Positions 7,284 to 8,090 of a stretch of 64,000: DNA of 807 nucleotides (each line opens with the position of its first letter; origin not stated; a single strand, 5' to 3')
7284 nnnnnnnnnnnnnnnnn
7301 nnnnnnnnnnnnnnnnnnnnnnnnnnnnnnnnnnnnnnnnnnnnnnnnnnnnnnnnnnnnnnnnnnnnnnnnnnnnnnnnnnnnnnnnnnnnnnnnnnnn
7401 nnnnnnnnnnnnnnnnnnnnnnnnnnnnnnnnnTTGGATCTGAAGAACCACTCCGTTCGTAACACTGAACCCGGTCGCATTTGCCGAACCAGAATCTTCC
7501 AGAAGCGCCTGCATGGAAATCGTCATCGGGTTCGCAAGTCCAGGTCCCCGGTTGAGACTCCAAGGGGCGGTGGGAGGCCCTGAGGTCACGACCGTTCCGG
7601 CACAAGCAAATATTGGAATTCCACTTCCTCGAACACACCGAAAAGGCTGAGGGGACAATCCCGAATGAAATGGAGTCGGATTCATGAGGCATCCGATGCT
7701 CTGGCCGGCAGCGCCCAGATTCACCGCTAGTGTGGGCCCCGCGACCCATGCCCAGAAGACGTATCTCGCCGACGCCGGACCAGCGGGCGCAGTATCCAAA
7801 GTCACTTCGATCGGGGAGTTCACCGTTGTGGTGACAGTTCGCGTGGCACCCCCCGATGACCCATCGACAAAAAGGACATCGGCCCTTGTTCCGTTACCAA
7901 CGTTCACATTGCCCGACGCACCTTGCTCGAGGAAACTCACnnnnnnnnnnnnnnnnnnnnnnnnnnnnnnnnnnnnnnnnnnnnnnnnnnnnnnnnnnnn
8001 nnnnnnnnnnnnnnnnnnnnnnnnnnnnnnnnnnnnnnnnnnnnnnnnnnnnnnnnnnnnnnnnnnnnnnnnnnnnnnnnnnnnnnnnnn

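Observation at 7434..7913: Conserved ~150-160-aa Cys-containing C-terminal domain shared by five unrelated secreted proteins: candidate cargo tag or anchor of an undescribed sorting/secretion system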

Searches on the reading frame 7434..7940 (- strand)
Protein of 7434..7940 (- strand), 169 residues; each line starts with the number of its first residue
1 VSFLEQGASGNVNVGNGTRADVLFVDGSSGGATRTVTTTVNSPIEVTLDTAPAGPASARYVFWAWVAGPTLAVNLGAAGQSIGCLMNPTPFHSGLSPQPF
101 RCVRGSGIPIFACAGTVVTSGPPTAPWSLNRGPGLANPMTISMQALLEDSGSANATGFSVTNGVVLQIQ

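Call 13: find_homologous_proteins(query=A1)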
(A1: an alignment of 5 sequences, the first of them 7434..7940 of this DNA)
Query A1 (5 sequences) (169 aa, profile of the alignment): 9 proteins with E <= 0.001 among 3697 candidates.
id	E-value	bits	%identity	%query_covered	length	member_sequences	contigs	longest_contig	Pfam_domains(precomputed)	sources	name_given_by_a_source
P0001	1.1e-33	134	40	95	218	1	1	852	-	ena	-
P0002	1.2e-32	131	37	96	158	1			-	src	-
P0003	3.0e-29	120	38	95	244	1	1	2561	-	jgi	jgi:hypothetical protein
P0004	5.2e-26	109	36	94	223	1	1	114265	-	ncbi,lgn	-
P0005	2.2e-23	101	34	95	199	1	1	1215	-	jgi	jgi:hypothetical protein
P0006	6.0e-21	93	34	95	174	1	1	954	-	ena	-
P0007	4.8e-19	87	34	92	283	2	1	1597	PF13517.13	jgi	jgi:hypothetical protein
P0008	7.0e-12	63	25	96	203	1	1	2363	-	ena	-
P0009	2.9e-11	61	29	95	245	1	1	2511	PF14312.13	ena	-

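Call 17: find_encoding_contigs(protein=P0004, flank=10000, max_places=3)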
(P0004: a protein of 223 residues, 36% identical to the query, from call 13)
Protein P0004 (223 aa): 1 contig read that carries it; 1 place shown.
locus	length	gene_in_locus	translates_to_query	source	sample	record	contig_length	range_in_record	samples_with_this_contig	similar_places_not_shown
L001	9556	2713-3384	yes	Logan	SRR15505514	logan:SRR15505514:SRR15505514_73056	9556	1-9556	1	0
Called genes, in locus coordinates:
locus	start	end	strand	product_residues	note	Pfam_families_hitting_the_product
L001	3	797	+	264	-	?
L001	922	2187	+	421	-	PF00324:AA_permease, PF13520:AA_permease_2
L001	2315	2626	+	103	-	-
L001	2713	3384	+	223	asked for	-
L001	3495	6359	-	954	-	PF00069:Pkinase, PF07714:PK_Tyr_Ser-Thr, PF00515:TPR_1 (faint), PF07719:TPR_2 (faint), PF13424:TPR_12, PF13424:TPR_12, PF13374:TPR_10 (weak), PF13424:TPR_12 (weak), +1 more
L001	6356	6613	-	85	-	PF07638:Sigma70_ECF, PF08281:Sigma70_r4_2 (weak), PF04545:Sigma70_r4 (weak)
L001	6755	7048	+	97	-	-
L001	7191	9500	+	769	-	PF17660:BTRD1, PF01551:Peptidase_M23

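Call 22: search_protein_representatives(alignment_id=A1)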
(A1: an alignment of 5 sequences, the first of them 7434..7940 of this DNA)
Query: 5 sequences, 171 profile positions. Proteins with E-value up to 0.001 (for the whole library): 1697; up to 1e-10: 1138; up to 1e-30: 288. The best 150 are listed.
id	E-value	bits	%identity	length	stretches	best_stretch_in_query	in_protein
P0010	2.2e-69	248.9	-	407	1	2-171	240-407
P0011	2.7e-64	232.3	-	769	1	8-171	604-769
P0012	7.3e-63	227.6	-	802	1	2-171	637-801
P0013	7.2e-58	211.4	-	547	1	5-171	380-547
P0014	4.4e-52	192.5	-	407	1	8-170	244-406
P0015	5.7e-51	188.9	-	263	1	7-170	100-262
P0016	1.1e-50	187.9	-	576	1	8-171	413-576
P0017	2.8e-50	186.6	-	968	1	7-171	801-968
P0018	4.2e-50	186.1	-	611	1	7-171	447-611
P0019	3.6e-49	183.0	-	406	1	6-171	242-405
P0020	5.3e-49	182.5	-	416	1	4-171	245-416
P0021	6.6e-49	182.2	-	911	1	7-171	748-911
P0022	1.3e-48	181.3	-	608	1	7-171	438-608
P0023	1.3e-48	181.2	-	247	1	8-170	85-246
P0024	1.4e-48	181.1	-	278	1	5-171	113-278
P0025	1.9e-48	180.7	-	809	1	4-171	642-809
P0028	4.2e-48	179.6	-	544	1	6-171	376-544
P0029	4.8e-48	179.4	-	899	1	3-170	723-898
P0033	1.0e-47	178.3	-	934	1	7-171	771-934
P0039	1.6e-46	174.4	-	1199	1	8-171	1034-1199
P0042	2.4e-46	173.8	-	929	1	9-170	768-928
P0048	1.5e-45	171.3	-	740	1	8-171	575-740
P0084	3.4e-43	163.6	-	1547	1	8-171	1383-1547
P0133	8.1e-41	155.9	-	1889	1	7-171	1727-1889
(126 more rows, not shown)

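Call 23: predict_structure(alignment_id=A2)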
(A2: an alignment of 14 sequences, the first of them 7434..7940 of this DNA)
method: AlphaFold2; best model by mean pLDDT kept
length: 169 residues; sequences in the alignment: 14
mean_pLDDT: 87.1   pTM: 0.85
mean pLDDT of the five models: 87.1, 81.0, 80.2, 79.0, 78.2
residues with pLDDT >= 90: 92; 70-90: 62; 50-70: 10; < 50: 5
segments of 3 or more residues with pLDDT < 50: 1-5
pLDDT, mean of each block of 10 residues (from residue 1): 51 73 95 93 97 93 91 82 84 79 90 84 95 94 94 89 95
secondary structure, 60 per line:
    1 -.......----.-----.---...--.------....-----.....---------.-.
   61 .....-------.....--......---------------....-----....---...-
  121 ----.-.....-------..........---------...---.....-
elements in order: H2-8 E23-25 E35-38 E44-48 E60-65 E73-77 E80-85 E101-104 H110-113 E117-119 E127-131 E139-148 E158-160 E164-168

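Call 27: search_solved_structures(query=A2, max_evalue=10)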
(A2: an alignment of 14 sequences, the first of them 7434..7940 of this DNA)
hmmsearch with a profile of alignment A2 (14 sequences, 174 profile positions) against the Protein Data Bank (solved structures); distinct sequences matched with E-value up to 10: 2.
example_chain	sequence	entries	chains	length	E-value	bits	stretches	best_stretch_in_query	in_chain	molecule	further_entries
8bl3_A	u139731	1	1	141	0.081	16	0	34-57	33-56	scIg12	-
8bl6_A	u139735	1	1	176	0.093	15.8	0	34-56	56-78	dIG14-scdim-EF62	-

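Call 37: list_cluster_members(proteins=[P0010, P0011, P0012, P0013, P0014, P0015, P0016, P0017, P0021, P0024])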
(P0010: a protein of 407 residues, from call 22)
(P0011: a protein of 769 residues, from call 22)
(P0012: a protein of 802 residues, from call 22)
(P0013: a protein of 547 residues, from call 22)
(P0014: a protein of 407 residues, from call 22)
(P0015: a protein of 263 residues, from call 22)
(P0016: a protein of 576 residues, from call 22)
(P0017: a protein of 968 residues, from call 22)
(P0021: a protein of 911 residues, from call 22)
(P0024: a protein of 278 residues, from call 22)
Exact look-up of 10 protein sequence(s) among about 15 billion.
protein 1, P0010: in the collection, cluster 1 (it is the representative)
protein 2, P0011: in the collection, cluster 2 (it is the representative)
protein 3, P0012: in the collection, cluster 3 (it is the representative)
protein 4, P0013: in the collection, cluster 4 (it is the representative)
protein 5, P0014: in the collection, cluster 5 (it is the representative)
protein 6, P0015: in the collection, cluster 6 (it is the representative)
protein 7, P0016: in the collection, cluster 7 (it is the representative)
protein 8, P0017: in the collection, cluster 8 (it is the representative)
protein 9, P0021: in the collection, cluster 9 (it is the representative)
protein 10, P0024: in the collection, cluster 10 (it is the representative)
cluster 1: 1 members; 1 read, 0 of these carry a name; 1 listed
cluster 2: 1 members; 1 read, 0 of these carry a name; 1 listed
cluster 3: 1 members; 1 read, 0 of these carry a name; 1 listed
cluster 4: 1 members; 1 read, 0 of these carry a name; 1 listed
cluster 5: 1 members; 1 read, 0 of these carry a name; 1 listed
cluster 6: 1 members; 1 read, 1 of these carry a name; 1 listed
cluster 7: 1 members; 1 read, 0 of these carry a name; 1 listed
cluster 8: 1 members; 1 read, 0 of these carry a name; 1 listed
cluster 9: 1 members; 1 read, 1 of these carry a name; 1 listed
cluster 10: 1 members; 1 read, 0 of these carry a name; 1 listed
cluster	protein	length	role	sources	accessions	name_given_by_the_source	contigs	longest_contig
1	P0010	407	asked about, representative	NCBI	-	-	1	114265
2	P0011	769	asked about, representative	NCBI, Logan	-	-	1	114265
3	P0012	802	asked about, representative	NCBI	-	-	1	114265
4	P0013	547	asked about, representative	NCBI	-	-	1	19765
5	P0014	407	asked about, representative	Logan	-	-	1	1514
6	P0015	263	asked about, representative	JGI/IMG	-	hypothetical protein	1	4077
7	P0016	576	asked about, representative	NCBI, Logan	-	-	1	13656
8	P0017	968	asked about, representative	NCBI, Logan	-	-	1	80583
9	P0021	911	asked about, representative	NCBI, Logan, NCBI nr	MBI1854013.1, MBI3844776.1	MAG: hypothetical protein HYR85_27055 [Planctomycetes bacterium] | hypothetical protein [Planctomycetota bacterium]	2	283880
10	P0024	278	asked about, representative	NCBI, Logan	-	-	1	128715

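Call 38: find_encoding_contigs(protein=P0021, flank=10000, max_places=2)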
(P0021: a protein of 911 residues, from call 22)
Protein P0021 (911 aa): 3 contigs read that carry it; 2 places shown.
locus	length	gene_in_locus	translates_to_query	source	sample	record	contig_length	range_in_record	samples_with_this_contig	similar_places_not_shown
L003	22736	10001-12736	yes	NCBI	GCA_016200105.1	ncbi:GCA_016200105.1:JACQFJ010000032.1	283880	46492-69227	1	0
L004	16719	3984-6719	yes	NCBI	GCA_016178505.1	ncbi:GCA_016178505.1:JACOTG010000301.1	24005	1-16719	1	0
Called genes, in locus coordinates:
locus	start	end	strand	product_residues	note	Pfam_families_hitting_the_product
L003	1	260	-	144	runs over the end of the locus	PF00472:RF-1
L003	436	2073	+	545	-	PF01839:FG-GAP, PF13517:FG-GAP_3 (weak), PF01839:FG-GAP (weak), PF13517:FG-GAP_3 (weak), PF01839:FG-GAP, PF13517:FG-GAP_3 (weak), PF01839:FG-GAP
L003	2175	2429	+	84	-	-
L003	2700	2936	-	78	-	PF16277:DUF4926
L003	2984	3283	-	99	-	PF21814:DUF6883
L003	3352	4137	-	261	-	PF05066:HARE-HTH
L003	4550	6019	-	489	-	PF00890:FAD_binding_2 (weak), PF01134:GIDA, PF01262:AlaDh_PNT_C (faint), PF07992:Pyr_redox_2, PF12831:FAD_oxidored, PF13450:NAD_binding_8 (weak), PF00070:Pyr_redox, PF02852:Pyr_redox_dim, +5 more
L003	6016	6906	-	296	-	PF16881:LIAS_N, PF04055:Radical_SAM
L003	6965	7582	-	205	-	PF21948:LplA-B_cat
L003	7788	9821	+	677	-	PF07676:PD40 (faint), PF26549:Tricorn_N (faint), PF01833:TIG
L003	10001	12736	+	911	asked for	PF12768:Rax2 (faint), PF19565:DUF6087 (faint)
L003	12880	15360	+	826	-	PF24681:Kelch_KLHDC2_KLHL20_DRC7 (weak), PF24981:Beta-prop_ATRN-LZTR1 (faint), PF13415:Beta-prop_FBX42 (weak), PF24681:Kelch_KLHDC2_KLHL20_DRC7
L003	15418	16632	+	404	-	PF00266:Aminotran_5, PF01053:Cys_Met_Meta_PP (weak)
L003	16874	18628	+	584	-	PF24681:Kelch_KLHDC2_KLHL20_DRC7, PF24981:Beta-prop_ATRN-LZTR1 (faint), PF07646:Kelch_2 (faint), PF13415:Beta-prop_FBX42, PF24681:Kelch_KLHDC2_KLHL20_DRC7, PF01833:TIG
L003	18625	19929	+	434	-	PF26549:Tricorn_N (faint), PF26550:Tricorn_2nd (faint), PF07676:PD40 (faint)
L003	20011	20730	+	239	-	PF01833:TIG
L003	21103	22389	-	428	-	PF05193:Peptidase_M16_C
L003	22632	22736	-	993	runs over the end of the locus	PF07719:TPR_2 (faint), PF12770:CHAT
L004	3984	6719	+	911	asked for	PF12768:Rax2 (faint), PF19565:DUF6087 (faint)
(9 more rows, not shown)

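Call 41: search_protein_families(library=pfam, proteins=[L003:7788-9818:+, L003:12880-15357:+, L003:16874-18625:+, L003:20011-20727:+, L003:10001-12733:+, window:7434-7940:-], max_evalue=10)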
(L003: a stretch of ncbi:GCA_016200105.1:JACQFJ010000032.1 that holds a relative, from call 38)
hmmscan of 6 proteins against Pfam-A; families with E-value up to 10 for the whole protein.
L003:7788-9818:+ (677 aa): 3 families
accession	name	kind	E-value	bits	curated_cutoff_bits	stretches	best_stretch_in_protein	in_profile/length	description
PF01833.30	TIG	-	1.7e-12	47.6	20.9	1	439-515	5-84/84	IPT/TIG domain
PF07676.18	PD40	-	1.4e-07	31.8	20.9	3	38-58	7-27/38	WD40-like Beta Propeller Repeat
PF23920.1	DUF7259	-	0.012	15.9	27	1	312-345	4-38/77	Domain of unknown function (DUF7259)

L003:12880-15357:+ (826 aa): 5 families
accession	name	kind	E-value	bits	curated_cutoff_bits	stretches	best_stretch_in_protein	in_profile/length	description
PF24681.1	Kelch_KLHDC2_KLHL20_DRC7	-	5.9e-18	65.4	50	3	484-585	38-138/221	KLHDC2/KLHL20/DRC7 Kelch-repeats domain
PF24981.1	Beta-prop_ATRN-LZTR1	-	4.4e-07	29.9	50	2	452-570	40-169/289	Attractin/LZTR1 beta-propeller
PF13418.12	Kelch_4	-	0.00015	22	21.6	2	139-163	10-35/49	Galactose oxidase, central domain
PF13415.12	Kelch_3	-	0.00036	21.1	22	2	508-557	2-48/48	Galactose oxidase, central domain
PF01833.30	TIG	-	0.0048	17.3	20.9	1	588-645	5-64/84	IPT/TIG domain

L003:16874-18625:+ (584 aa): 8 families
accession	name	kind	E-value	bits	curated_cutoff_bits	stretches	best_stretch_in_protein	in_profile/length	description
PF24681.1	Kelch_KLHDC2_KLHL20_DRC7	-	1.6e-27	96.7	50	3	136-281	38-183/221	KLHDC2/KLHL20/DRC7 Kelch-repeats domain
PF13415.12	Kelch_3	-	1.1e-16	61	22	4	160-209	2-48/48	Galactose oxidase, central domain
PF13418.12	Kelch_4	-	9.4e-14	51.5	21.6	5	256-283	8-35/49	Galactose oxidase, central domain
PF01833.30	TIG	-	9.2e-12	45.2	20.9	1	340-407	1-70/84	IPT/TIG domain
PF24981.1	Beta-prop_ATRN-LZTR1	-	1.7e-10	41.1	50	3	188-326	26-172/289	Attractin/LZTR1 beta-propeller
PF07646.21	Kelch_2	-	4.3e-10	39.5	21.3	4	206-238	5-39/48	Kelch motif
PF13964.12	Kelch_6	-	0.00031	21.1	25.3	1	59-93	9-46/50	Kelch motif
PF01344.31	Kelch_1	-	0.3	11.1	20.1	1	261-283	11-33/46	Kelch motif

L003:20011-20727:+ (239 aa): 2 families
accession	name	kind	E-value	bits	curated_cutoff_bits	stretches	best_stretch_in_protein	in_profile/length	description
PF01833.30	TIG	-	3.8e-09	36.8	20.9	1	3-75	8-83/84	IPT/TIG domain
PF01568.27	Molydop_binding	-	0.088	13.3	26.8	1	35-92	39-93/110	Molydopterin dinucleotide binding domain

L003:10001-12733:+ (911 aa): 3 families
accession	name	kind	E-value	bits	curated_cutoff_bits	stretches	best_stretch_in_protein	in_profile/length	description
PF12768.13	Rax2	-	1.7e-12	47.7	28.8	2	88-236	20-165/254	Rax2 C-terminal beta propeller domain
PF19565.4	DUF6087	-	2.9e-10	40.7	27.1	3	74-88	45-59/99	Family of unknown function (DUF6087)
PF17164.10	DUF5122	-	2.6e-05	24.8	27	2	158-179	6-27/36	Domain of unknown function (DUF5122) beta-propeller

window:7434-7940:- (169 aa): 0 families
